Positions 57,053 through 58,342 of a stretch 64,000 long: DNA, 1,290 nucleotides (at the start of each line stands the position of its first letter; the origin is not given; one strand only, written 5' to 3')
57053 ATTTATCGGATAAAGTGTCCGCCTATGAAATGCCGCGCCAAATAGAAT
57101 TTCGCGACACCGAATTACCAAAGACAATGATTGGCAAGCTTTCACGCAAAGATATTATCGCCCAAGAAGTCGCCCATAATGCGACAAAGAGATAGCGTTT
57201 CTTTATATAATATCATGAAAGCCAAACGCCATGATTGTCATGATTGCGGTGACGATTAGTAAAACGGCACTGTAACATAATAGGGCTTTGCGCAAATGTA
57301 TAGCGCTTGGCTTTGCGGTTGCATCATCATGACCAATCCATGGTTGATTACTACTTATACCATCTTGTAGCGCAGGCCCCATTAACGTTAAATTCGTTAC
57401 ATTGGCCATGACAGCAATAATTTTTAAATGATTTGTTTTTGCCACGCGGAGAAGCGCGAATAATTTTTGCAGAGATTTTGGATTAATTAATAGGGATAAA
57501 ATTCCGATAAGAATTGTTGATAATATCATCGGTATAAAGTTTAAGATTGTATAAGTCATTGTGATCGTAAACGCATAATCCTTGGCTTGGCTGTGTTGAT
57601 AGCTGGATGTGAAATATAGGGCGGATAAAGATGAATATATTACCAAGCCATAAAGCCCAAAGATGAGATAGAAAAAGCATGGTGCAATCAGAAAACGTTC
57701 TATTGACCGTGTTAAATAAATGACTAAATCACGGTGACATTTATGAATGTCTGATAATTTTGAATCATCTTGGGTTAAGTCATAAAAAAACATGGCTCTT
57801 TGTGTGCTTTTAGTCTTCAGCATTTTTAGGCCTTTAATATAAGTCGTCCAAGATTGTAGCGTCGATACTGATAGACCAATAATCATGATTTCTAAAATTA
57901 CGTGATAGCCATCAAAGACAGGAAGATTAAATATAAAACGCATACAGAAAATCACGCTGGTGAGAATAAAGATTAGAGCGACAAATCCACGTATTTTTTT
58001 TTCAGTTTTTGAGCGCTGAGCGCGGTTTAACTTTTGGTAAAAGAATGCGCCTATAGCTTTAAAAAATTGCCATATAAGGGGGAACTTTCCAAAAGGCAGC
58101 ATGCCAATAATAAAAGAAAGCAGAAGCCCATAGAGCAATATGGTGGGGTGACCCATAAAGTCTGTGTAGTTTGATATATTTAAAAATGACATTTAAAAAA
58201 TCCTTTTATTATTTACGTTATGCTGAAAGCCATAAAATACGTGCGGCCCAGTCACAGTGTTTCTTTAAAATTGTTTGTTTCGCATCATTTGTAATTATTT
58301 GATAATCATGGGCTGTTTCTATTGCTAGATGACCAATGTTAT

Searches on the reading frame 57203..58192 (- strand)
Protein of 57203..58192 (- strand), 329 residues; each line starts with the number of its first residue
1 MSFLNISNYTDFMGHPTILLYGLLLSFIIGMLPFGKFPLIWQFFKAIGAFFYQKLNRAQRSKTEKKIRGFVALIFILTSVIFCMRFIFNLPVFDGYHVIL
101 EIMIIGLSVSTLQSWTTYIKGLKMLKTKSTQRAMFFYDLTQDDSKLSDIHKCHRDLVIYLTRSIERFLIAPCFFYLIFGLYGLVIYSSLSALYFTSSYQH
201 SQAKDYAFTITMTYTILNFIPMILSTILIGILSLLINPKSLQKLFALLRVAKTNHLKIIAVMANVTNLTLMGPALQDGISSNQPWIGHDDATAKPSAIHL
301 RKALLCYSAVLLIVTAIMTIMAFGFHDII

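Call 87: search_protein_families(library=pfam, proteins=[window:57203-58192:-], max_evalue=0.00001)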
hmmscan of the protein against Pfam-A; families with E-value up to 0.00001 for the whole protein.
window:57203-58192:- (329 aa): 1 family
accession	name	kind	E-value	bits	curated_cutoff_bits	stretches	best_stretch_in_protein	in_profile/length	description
PF03186.18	CobD_Cbib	-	3e-12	46.8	34.4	1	20-299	2-276/282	CobD/Cbib protein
